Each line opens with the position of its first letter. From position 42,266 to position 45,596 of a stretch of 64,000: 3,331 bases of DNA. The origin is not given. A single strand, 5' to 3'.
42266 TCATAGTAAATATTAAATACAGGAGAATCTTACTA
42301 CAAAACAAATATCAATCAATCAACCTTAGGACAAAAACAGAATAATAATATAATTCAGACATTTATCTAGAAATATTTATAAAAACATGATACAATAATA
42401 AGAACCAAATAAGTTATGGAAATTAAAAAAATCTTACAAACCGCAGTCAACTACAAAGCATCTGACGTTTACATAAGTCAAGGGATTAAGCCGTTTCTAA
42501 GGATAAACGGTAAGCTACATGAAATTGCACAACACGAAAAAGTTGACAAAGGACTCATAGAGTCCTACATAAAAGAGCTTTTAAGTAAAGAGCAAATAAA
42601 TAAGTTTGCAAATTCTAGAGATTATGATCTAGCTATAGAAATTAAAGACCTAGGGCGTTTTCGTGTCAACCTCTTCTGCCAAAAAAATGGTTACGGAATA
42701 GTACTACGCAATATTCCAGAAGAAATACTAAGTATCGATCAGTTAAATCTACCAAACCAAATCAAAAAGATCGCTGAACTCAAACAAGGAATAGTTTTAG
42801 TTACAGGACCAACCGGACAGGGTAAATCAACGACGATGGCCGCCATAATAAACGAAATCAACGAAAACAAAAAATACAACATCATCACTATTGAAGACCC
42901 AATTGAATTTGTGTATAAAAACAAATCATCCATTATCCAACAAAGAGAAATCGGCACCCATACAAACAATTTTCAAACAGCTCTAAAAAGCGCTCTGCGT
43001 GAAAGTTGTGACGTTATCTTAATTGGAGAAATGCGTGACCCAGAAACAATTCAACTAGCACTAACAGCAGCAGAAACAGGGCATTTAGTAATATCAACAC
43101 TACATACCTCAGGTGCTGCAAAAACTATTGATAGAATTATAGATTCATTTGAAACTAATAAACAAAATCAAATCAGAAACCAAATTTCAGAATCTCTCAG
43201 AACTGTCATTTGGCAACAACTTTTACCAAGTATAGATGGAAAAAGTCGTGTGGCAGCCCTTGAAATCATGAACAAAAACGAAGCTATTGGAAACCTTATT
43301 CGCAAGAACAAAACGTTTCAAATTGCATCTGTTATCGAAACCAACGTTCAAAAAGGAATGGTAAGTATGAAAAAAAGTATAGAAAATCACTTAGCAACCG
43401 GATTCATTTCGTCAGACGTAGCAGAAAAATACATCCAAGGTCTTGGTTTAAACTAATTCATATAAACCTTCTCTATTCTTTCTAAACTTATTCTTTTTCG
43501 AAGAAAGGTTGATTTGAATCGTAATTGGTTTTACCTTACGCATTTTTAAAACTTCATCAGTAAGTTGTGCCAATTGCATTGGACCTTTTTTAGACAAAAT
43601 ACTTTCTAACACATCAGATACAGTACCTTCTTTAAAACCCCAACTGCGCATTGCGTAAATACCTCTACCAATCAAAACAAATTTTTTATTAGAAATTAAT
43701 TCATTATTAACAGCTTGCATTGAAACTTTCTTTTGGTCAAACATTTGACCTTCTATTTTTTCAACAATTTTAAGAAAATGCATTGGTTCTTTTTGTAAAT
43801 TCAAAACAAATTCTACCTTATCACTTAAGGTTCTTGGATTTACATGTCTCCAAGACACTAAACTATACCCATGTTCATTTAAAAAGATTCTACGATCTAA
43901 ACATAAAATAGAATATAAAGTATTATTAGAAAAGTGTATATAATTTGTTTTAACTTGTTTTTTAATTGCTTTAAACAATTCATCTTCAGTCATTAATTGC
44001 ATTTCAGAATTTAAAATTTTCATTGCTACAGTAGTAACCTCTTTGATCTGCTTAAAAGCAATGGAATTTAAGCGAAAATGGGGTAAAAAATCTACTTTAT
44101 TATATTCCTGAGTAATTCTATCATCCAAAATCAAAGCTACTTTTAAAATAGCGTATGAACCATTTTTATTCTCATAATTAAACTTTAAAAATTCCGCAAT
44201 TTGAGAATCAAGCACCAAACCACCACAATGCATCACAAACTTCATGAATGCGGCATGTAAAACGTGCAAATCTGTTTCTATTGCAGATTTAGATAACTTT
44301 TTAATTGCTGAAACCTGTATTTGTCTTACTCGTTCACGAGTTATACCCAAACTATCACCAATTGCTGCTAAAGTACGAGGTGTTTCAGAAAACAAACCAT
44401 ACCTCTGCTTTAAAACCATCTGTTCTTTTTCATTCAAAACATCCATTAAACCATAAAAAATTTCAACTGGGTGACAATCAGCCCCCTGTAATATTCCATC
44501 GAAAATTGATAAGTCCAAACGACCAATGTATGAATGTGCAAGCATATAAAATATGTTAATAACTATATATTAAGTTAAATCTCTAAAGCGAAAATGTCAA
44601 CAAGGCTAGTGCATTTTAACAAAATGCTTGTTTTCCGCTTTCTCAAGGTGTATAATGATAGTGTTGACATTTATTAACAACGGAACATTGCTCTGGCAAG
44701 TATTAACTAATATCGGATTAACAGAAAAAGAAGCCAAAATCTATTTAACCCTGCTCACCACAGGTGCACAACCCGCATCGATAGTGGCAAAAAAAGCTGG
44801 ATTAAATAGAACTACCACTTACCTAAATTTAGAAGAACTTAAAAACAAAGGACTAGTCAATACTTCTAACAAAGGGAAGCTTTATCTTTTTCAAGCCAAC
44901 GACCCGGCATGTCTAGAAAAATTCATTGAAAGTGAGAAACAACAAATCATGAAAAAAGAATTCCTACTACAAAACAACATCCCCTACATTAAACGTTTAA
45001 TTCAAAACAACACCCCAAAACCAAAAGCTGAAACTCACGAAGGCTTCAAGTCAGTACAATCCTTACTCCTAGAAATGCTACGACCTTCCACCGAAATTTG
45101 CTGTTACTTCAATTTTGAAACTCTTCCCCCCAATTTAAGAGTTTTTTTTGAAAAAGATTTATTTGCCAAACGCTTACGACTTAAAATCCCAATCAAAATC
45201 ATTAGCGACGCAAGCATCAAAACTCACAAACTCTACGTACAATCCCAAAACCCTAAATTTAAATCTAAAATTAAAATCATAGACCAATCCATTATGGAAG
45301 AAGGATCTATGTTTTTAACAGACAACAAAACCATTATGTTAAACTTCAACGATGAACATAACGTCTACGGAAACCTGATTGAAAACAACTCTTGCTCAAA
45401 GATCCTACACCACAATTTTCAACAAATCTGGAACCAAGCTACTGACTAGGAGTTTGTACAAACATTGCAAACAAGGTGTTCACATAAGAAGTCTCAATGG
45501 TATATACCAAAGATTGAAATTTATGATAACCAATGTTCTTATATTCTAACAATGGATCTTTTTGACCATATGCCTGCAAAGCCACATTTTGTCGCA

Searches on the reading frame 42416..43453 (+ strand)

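Call 101: search_protein_families(library=pfam, proteins=[window:42416-43453:+], max_evalue=0.001)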
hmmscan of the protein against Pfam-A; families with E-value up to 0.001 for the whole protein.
window:42416-43453:+ (346 aa): 10 families
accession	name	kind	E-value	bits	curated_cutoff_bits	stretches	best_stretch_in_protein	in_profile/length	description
PF00437.27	T2SSE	-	1.4e-51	175.8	24.9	1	3-285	12-290/370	Type II/IV secretion system protein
PF25199.1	nSTAND_NTPase5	-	7.6e-07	29.5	34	1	117-165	34-82/145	Novel STAND NTPase 5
PF04851.21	ResIII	-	1.4e-05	25.5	22.5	1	116-248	15-153/164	Type III restriction enzyme, res subunit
PF00004.35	AAA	-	1.8e-05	25.6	21.2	1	127-206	1-66/131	ATPase family associated with various cellular activities (AAA)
PF20720.3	nSTAND3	-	9.9e-05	22.5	27.2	1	123-165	16-57/155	Novel STAND NTPase 3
PF01935.23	DUF87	-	0.00026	21.6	23.2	1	128-169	27-68/220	Helicase HerA, central domain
PF13401.12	AAA_22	-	0.00034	21.4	27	1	123-161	4-34/130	AAA domain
PF13173.12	AAA_14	-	0.00045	20.7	27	0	125-173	3-53/129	AAA domain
PF01637.24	ATPase_2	-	0.00069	19.9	33.2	0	114-157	9-53/225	ATPase domain predominantly from Archaea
PF13604.12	AAA_30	-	0.00074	19.7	27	0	116-158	10-51/191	AAA domain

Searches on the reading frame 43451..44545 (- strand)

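Call 101: search_protein_families(library=pfam, proteins=[window:43451-44545:-], max_evalue=0.001)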
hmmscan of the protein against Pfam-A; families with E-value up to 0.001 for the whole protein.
window:43451-44545:- (365 aa): 2 families
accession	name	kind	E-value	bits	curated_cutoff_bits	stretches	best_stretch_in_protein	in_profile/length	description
PF04545.22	Sigma70_r4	-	2.1e-16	59.6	24.1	1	33-85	1-49/50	Sigma-70, region 4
PF05066.19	HARE-HTH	-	3e-06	28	25.9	0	245-302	8-71/71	HB1, ASXL, restriction endonuclease HTH domain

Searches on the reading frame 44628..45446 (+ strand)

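Call 101: search_protein_families(library=pfam, proteins=[window:44628-45446:+], max_evalue=0.001)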
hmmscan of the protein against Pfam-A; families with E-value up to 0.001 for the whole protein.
window:44628-45446:+ (273 aa): 1 family
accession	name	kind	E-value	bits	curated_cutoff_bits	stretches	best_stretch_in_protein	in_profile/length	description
PF01978.25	TrmB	-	1.8e-13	50.5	25.6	1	26-93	1-67/68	Sugar-specific transcriptional regulator TrmB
